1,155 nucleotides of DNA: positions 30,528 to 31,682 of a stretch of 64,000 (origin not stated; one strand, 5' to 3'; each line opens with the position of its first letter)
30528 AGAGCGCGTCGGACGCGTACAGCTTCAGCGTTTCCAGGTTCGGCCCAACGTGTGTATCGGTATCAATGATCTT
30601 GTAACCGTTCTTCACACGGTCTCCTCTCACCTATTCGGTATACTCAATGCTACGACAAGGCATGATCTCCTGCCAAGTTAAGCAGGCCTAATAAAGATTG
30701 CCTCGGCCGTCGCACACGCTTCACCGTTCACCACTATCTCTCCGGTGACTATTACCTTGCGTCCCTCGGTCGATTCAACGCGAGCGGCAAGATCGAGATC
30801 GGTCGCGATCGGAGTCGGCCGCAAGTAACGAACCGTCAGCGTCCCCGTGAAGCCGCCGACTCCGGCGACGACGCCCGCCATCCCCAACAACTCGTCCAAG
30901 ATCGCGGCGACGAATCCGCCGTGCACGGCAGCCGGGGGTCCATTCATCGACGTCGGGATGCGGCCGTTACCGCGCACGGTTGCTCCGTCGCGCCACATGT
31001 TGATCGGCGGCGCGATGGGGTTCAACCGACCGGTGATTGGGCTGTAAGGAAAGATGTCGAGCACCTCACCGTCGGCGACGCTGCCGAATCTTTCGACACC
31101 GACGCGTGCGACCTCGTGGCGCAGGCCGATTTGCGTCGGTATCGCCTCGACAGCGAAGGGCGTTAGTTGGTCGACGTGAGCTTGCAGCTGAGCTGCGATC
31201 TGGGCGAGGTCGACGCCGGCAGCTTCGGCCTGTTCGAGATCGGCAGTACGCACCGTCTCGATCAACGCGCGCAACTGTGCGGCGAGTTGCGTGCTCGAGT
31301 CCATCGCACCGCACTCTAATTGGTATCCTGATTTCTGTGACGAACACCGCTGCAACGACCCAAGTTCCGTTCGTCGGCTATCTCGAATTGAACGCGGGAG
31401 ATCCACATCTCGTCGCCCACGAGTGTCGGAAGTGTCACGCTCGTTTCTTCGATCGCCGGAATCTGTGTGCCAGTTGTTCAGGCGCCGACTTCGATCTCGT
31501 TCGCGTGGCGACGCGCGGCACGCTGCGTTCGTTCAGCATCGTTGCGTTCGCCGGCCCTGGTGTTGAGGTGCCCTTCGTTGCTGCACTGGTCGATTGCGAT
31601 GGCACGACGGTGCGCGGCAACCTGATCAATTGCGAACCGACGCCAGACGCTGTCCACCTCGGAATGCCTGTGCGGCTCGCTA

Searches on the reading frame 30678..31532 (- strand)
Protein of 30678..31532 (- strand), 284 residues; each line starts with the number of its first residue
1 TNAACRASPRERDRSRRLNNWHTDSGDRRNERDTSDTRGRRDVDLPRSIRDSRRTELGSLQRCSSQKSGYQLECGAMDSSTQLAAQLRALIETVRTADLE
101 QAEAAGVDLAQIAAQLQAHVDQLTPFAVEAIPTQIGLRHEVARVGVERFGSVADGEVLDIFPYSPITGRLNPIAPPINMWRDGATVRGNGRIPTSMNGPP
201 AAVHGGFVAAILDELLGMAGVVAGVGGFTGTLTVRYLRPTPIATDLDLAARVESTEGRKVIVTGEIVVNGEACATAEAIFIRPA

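Call 86: search_protein_families(library=pfam, proteins=[window:30678-31532:-], max_evalue=0.001)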
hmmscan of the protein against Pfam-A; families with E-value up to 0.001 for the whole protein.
window:30678-31532:- (284 aa): 1 family
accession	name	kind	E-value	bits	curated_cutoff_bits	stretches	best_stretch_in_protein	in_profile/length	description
PF03061.28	4HBT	-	1.7e-05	25.5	20.6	1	203-267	4-71/79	Thioesterase superfamily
